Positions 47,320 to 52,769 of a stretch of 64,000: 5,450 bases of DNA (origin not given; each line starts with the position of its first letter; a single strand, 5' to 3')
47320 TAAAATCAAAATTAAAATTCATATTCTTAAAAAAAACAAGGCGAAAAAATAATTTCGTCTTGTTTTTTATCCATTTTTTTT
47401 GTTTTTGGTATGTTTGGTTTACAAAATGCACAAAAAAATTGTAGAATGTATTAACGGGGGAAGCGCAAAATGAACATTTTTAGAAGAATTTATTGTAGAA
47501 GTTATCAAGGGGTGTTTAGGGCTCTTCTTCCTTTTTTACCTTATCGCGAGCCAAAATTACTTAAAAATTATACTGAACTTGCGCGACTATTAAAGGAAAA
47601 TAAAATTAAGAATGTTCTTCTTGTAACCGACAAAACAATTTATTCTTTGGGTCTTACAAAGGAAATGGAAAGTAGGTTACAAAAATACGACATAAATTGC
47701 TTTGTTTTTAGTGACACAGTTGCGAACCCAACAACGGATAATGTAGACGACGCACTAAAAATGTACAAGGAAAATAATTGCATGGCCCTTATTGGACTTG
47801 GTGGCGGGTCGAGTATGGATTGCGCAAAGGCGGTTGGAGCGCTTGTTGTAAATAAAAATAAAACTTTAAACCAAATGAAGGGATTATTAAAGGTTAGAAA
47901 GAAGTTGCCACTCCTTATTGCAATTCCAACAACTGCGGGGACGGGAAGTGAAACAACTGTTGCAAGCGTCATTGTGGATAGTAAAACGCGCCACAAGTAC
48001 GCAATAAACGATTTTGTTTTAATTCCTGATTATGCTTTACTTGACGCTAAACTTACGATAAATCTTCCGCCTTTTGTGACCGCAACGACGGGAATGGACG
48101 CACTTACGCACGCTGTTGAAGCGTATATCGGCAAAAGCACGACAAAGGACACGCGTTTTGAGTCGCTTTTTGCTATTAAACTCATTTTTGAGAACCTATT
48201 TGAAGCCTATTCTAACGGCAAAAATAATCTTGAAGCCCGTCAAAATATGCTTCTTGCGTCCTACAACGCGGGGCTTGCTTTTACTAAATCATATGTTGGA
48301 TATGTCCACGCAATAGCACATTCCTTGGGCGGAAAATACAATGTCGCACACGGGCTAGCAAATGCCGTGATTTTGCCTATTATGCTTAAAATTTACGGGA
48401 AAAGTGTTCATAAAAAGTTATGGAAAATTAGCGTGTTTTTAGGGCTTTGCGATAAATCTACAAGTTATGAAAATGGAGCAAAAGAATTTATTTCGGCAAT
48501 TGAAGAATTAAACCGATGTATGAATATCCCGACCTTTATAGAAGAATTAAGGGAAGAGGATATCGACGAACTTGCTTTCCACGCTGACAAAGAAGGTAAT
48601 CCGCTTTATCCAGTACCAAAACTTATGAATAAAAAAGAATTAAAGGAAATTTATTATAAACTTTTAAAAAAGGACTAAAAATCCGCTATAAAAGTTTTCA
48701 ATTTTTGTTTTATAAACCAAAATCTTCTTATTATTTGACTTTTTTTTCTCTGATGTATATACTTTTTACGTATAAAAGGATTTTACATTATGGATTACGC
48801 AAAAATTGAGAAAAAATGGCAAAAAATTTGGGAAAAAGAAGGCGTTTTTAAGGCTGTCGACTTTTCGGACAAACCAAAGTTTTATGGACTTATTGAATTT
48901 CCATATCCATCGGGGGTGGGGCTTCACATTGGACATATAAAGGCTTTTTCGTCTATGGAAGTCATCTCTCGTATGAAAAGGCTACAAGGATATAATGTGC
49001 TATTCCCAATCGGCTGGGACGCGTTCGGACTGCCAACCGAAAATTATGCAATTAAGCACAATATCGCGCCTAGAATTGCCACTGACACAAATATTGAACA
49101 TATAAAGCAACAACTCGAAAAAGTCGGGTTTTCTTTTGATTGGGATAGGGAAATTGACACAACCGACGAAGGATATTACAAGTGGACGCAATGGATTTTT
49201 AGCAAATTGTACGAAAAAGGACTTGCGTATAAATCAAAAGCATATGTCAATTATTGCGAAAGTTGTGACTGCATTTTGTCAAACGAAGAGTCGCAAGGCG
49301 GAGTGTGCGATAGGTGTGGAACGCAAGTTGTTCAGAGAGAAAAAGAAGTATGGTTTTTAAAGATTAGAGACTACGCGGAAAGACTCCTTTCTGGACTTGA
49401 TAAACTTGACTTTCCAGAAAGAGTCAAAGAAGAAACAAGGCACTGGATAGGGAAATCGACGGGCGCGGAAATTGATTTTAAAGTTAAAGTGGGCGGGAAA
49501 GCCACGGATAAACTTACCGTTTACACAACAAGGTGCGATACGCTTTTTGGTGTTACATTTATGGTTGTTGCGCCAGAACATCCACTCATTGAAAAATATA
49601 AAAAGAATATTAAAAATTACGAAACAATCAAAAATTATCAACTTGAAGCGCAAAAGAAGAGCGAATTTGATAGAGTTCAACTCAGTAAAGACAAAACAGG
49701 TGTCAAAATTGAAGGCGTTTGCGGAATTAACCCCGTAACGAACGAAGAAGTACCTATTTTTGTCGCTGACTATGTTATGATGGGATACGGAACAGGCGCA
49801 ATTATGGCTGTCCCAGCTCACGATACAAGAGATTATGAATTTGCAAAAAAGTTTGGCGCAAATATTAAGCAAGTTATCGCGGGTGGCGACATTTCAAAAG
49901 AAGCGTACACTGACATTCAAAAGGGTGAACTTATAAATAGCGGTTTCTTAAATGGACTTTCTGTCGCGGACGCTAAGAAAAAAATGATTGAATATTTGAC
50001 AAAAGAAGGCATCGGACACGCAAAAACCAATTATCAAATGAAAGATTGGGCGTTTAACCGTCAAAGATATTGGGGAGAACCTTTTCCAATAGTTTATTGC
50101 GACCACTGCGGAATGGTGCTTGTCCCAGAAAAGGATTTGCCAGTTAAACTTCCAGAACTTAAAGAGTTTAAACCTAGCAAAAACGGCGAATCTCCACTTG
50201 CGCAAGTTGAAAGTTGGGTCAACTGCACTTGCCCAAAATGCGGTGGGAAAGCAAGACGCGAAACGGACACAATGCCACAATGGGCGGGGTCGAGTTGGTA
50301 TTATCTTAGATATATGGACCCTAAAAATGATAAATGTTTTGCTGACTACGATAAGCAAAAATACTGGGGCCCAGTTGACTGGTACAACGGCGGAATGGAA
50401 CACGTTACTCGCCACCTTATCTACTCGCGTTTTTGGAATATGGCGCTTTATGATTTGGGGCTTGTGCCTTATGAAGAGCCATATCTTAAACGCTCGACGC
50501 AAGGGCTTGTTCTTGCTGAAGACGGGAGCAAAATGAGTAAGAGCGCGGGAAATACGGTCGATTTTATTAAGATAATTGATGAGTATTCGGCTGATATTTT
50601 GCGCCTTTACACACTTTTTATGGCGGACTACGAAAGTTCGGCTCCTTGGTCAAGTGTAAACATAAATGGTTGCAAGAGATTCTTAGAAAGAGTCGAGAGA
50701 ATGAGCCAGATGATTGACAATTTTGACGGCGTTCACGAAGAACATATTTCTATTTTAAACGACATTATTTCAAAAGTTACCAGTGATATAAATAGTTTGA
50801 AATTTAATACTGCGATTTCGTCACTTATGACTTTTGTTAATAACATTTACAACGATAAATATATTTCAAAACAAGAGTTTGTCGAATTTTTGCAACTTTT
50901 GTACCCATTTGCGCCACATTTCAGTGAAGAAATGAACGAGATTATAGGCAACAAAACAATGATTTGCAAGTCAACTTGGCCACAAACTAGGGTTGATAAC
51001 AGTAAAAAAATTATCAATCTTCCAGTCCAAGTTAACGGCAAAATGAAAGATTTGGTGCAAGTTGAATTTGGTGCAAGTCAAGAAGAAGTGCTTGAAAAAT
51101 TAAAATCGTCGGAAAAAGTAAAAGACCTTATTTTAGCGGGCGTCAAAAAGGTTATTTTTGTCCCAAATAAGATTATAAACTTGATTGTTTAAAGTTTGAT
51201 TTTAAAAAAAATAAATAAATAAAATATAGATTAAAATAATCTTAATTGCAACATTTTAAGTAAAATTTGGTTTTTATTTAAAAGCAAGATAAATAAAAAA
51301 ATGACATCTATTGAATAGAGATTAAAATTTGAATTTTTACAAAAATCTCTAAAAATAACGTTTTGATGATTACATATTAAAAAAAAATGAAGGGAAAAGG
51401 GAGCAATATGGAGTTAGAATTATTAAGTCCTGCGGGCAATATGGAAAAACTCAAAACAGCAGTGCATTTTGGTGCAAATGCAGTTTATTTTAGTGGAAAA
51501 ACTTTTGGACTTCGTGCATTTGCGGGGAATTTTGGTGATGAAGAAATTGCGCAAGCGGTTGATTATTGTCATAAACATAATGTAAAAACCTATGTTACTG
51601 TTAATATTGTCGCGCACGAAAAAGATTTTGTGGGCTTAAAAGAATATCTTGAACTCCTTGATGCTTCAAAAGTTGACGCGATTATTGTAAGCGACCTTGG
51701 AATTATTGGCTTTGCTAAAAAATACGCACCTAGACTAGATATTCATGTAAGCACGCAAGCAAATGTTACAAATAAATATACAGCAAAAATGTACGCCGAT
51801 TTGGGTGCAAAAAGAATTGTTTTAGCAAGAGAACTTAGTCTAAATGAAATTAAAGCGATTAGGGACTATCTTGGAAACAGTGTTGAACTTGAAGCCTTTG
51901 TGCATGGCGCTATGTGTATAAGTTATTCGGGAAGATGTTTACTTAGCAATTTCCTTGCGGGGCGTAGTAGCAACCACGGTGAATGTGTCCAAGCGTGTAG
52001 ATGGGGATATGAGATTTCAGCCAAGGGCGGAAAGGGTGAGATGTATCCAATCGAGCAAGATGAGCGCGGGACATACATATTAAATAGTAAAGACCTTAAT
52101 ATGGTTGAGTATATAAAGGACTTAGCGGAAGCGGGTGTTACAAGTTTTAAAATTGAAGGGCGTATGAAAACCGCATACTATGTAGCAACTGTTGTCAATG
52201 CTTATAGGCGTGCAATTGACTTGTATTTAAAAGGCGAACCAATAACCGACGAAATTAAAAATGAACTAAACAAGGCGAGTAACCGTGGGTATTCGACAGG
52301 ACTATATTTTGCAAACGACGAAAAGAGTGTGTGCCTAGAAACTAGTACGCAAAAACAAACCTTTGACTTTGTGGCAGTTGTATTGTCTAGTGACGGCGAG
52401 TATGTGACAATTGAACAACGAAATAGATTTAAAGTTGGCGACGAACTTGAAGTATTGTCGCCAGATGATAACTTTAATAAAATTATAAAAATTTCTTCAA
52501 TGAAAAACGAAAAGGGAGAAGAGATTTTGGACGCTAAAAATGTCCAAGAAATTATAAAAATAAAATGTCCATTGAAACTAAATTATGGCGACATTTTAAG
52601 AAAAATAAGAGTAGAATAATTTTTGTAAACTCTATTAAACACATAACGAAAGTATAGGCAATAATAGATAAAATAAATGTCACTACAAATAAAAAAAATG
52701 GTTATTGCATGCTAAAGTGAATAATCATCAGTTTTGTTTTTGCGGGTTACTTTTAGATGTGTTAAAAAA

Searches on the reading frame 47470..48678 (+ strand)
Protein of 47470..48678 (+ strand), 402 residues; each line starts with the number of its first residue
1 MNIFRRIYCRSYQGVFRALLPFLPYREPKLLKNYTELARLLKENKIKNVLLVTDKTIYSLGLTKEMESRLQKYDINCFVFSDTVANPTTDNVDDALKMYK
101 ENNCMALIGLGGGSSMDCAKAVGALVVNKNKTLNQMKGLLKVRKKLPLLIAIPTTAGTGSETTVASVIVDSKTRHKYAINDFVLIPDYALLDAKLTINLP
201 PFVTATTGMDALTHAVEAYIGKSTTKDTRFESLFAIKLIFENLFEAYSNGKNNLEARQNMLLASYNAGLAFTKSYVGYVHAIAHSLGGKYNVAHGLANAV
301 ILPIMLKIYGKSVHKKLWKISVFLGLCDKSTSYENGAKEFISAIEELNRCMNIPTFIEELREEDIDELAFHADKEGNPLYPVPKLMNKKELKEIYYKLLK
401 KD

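Call 5: search_protein_families(library=pfam, proteins=[window:47470-48678:+], max_evalue=0.01)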
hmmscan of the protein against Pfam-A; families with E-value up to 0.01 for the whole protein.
window:47470-48678:+ (402 aa): 3 families
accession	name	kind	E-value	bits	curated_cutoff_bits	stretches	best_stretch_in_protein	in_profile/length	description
PF25137.1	ADH_Fe_C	-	2e-45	155.3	27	1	204-397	1-192/194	Fe-containing alcohol dehydrogenase family, C-terminal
PF00465.25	Fe-ADH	-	1.7e-43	148.5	31.3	1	35-192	12-167/168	Iron-containing alcohol dehydrogenase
PF13685.12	Fe-ADH_2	-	1.5e-11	45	28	1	35-124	8-95/149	Iron-containing alcohol dehydrogenase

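Call 7: find_encoding_contigs(protein=window:47470-48678:+, flank=10000, max_places=6)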
Protein window:47470-48678:+ (402 aa): 1 contig read that carries it; 1 place shown.
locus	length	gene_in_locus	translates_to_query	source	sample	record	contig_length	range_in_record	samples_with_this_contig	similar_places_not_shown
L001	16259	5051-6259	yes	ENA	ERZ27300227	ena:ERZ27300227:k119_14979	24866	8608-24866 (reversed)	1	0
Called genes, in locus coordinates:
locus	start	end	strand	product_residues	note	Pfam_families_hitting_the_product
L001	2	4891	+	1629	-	?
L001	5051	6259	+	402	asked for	PF00465:Fe-ADH, PF13685:Fe-ADH_2, PF25137:ADH_Fe_C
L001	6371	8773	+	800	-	PF00133:tRNA-synt_1, PF01406:tRNA-synt_1e (faint), PF09334:tRNA-synt_1g, PF13603:tRNA-synt_1_2, PF00133:tRNA-synt_1, PF08264:Anticodon_1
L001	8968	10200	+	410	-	PF01136:Peptidase_U32, PF16325:Peptidase_U32_C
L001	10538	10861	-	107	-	-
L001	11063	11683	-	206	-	PF01381:HTH_3, PF12844:HTH_19, PF13560:HTH_31 (weak)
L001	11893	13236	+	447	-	PF00668:Condensation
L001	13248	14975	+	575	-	PF00501:AMP-binding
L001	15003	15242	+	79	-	PF00550:PP-binding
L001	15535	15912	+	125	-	PF11969:DcpS_C, PF01230:HIT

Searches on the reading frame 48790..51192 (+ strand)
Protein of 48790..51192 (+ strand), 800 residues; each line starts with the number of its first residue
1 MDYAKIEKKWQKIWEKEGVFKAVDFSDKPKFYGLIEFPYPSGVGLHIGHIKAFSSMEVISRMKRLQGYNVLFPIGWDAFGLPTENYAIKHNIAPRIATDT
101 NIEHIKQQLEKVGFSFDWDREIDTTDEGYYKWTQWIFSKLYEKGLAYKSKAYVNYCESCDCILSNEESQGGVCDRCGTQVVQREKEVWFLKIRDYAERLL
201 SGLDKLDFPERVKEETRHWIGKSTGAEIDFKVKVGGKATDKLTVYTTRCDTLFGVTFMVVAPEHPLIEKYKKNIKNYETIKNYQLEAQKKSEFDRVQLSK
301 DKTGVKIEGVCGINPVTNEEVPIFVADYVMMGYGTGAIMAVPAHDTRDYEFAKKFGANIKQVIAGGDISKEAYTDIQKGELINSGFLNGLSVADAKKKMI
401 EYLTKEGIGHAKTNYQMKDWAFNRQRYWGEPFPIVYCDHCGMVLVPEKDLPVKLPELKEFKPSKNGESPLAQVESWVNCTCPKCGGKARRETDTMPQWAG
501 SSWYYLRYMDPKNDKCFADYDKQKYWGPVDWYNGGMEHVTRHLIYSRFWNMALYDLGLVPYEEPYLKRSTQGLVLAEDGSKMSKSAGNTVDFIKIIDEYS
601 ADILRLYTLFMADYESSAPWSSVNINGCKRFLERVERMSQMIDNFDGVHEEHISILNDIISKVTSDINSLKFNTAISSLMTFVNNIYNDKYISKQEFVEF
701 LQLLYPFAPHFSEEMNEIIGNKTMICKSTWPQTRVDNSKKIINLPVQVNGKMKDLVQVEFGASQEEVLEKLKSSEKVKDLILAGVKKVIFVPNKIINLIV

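Call 5: search_protein_families(library=pfam, proteins=[window:48790-51192:+], max_evalue=0.01)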
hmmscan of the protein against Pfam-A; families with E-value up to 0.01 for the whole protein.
window:48790-51192:+ (800 aa): 6 families
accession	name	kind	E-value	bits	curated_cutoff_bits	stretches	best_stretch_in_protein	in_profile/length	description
PF13603.12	tRNA-synt_1_2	-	3.6e-59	199.8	25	1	217-403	1-184/185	Leucyl-tRNA synthetase, editing domain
PF00133.28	tRNA-synt_1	-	1.2e-50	172.9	22.7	2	9-220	1-225/414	tRNA synthetases class I (I, L, M and V)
PF09334.17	tRNA-synt_1g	-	7.7e-27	94.5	20.1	2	37-179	7-145/391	tRNA synthetases class I (M)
PF08264.19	Anticodon_1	-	1.5e-17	64.3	25.1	1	654-763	6-143/148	Anticodon-binding domain of tRNA ligase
PF01406.26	tRNA-synt_1e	-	2.4e-05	24.3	27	1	576-626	248-297/301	tRNA synthetases class I (C) catalytic domain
PF00579.31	tRNA-synt_1b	-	0.0087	15.8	21.1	0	575-598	191-216/292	tRNA synthetases class I (W and Y)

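Call 40: find_encoding_contigs(protein=window:48790-51192:+, flank=10000, max_places=10)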
Protein window:48790-51192:+ (800 aa): 1 contig read that carries it; 1 place shown.
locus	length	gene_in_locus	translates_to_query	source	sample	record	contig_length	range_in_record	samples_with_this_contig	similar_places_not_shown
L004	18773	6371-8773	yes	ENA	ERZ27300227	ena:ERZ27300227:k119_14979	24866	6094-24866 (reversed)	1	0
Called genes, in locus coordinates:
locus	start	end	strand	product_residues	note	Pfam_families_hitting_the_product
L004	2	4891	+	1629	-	?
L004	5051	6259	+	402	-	PF00465:Fe-ADH, PF13685:Fe-ADH_2, PF25137:ADH_Fe_C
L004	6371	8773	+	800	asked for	PF00133:tRNA-synt_1, PF01406:tRNA-synt_1e (faint), PF09334:tRNA-synt_1g, PF13603:tRNA-synt_1_2, PF00133:tRNA-synt_1, PF08264:Anticodon_1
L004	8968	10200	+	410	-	PF01136:Peptidase_U32, PF16325:Peptidase_U32_C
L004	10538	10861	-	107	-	-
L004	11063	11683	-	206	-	PF01381:HTH_3, PF12844:HTH_19, PF13560:HTH_31 (weak)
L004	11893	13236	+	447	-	PF00668:Condensation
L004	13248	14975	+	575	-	PF00501:AMP-binding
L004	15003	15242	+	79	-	PF00550:PP-binding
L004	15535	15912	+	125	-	PF11969:DcpS_C, PF01230:HIT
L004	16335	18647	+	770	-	PF19732:SpoIIE_N, PF07228:SpoIIE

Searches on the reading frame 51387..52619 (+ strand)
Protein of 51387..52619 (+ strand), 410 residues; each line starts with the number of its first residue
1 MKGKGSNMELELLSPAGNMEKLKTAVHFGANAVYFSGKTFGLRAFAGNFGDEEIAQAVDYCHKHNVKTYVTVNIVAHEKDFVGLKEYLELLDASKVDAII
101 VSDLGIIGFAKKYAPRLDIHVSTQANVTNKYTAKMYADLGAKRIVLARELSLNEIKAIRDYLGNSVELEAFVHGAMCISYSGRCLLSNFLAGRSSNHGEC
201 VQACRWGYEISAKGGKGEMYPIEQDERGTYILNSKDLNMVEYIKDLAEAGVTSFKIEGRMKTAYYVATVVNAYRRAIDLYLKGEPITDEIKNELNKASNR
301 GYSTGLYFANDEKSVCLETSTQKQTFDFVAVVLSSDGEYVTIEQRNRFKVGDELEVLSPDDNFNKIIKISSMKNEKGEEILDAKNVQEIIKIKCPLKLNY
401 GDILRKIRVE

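Call 5: search_protein_families(library=pfam, proteins=[window:51387-52619:+], max_evalue=0.01)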
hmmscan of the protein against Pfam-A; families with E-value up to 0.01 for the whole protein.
window:51387-52619:+ (410 aa): 3 families
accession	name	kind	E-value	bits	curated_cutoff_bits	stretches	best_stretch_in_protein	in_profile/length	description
PF01136.24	Peptidase_U32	-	1.2e-94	316.4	22.4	1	84-312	4-232/233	Peptidase family U32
PF16325.11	Peptidase_U32_C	-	2.4e-22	79.3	28.2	1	325-405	2-83/83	Peptidase family U32 C-terminal domain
PF12791.13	RsgI_N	-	0.00082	19.6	25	1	330-355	14-38/40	Anti-sigma factor N-terminus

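Call 41: find_encoding_contigs(protein=window:51387-52619:+, flank=10000, max_places=10)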
Protein window:51387-52619:+ (410 aa): 1 contig read that carries it; 1 place shown.
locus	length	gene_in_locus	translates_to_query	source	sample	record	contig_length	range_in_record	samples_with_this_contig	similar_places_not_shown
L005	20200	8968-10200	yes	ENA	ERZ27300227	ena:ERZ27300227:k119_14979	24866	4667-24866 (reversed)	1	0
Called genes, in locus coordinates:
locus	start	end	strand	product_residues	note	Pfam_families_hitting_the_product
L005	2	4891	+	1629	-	?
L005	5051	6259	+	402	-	PF00465:Fe-ADH, PF13685:Fe-ADH_2, PF25137:ADH_Fe_C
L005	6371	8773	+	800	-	PF00133:tRNA-synt_1, PF01406:tRNA-synt_1e (faint), PF09334:tRNA-synt_1g, PF13603:tRNA-synt_1_2, PF00133:tRNA-synt_1, PF08264:Anticodon_1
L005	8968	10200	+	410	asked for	PF01136:Peptidase_U32, PF16325:Peptidase_U32_C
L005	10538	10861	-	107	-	-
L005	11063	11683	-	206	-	PF01381:HTH_3, PF12844:HTH_19, PF13560:HTH_31 (weak)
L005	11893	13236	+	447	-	PF00668:Condensation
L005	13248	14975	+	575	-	PF00501:AMP-binding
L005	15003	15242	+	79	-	PF00550:PP-binding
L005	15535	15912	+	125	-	PF11969:DcpS_C, PF01230:HIT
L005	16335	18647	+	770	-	PF19732:SpoIIE_N, PF07228:SpoIIE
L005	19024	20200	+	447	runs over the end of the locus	PF01171:ATP_bind_3, PF11734:TilS_C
